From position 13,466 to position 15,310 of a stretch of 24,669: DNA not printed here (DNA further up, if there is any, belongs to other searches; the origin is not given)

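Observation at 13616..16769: Pair of membrane-associated double-zinc-ribbon proteins, one with an SPFH/band-7-like domain, divergent from the ESCRT-like operon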

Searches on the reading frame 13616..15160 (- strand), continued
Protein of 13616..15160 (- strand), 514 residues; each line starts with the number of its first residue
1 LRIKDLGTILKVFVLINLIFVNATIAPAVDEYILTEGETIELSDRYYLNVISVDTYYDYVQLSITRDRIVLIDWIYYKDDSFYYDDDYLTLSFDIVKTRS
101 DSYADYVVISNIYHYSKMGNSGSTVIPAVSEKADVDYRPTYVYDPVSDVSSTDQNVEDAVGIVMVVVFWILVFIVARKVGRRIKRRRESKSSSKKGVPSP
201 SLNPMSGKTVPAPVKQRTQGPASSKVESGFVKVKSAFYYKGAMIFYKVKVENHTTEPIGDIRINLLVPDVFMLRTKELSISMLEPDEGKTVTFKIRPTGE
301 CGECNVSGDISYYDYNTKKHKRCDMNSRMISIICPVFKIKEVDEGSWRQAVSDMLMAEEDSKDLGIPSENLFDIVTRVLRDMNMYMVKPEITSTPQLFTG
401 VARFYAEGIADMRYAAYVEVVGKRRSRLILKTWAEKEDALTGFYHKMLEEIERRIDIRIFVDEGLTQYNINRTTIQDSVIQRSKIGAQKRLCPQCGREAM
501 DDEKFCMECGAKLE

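Call 45: search_protein_families(library=pfam, alignment_id=A2, max_evalue=0.001)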
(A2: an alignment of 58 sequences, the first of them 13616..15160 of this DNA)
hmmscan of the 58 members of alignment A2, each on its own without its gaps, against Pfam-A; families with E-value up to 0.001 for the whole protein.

A. member 1, window:13616-15160:- (514 aa): 2 families
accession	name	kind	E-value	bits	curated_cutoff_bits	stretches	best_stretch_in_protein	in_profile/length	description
PF13240.11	Zn_Ribbon_1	-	3.6e-06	27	25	1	492-513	2-23/23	zinc-ribbon domain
PF12773.13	DZR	-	0.00033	21.2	27.3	1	492-513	1-22/45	Double zinc ribbon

B. families by the number of members that match (of 58 scanned): 44 families (the first 25 are shown)
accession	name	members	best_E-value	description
PF13240.11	Zn_Ribbon_1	55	1.5e-08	zinc-ribbon domain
PF12773.13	DZR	52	4.1e-06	Double zinc ribbon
PF24460.1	DUF7575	36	4.7e-06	Domain of unknown function (DUF7575)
PF13248.11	Zn_ribbon_3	23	1.9e-07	zinc-ribbon domain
PF08308.17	PEGA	13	1.9e-67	PEGA domain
PF17032.10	Zn_ribbon_15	11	5.4e-05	zinc-ribbon family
PF24463.1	DUF7577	5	0.0002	Domain of unknown function (DUF7577)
PF07752.16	S-layer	4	7.3e-17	S-layer protein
PF10633.15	NPCBM_assoc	4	7.9e-05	NPCBM-associated, NEW3 domain of alpha-galactosidase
PF13620.12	CarboxypepD_reg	3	1.3e-13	Carboxypeptidase regulatory-like domain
PF13715.12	CarbopepD_reg_2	3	8.5e-08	CarboxypepD_reg-like domain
PF02883.26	Alpha_adaptinC2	3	0.00031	Adaptin C-terminal domain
PF01436.27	NHL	1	2.7e-56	NHL repeat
PF10102.14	DUF2341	1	5.1e-24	Domain of unknown function (DUF2341)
PF00515.34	TPR_1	1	1.2e-23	Tetratricopeptide repeat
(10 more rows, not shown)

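Call 59: search_protein_families(library=padloc, proteins=[window:13616-15160:-], max_evalue=0.01)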
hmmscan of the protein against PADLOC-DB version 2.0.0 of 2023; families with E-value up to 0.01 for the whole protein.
window:13616-15160:- (514 aa): 0 families

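Call 68: find_encoding_contigs(protein=P0178, flank=10000, max_places=1)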
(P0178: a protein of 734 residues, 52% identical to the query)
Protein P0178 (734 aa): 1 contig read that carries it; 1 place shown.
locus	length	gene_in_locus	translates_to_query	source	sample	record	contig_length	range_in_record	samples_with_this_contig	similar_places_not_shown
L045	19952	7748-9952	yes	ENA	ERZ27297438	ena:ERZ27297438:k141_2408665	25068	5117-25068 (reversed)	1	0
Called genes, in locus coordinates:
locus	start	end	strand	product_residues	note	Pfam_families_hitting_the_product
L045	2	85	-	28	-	?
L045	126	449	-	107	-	-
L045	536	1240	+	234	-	PF01048:PNP_UDP_1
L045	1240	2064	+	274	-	PF02621:VitK2_biosynth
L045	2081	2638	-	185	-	-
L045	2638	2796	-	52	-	-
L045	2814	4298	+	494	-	PF01145:Band_7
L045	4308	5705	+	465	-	PF13240:Zn_Ribbon_1 (weak)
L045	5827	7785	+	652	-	-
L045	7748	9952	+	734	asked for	PF08450:SGL (faint), PF13449:Phytase-like (faint), PF17170:DUF5128 (faint), PF25021:TEN_NHL (faint), PF06739:SBBP (faint), PF24684:Vgb_lyase, PF01436:NHL, PF13240:Zn_Ribbon_1 (weak)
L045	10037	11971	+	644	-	PF08308:PEGA, PF13240:Zn_Ribbon_1 (weak)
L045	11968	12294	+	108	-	PF14076:DUF4258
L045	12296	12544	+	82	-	-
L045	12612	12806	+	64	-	-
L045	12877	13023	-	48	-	PF26688:RHH_12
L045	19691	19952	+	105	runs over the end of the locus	PF12773:DZR, PF13240:Zn_Ribbon_1 (faint), PF13248:Zn_ribbon_3 (faint), PF18912:DZR_2 (faint)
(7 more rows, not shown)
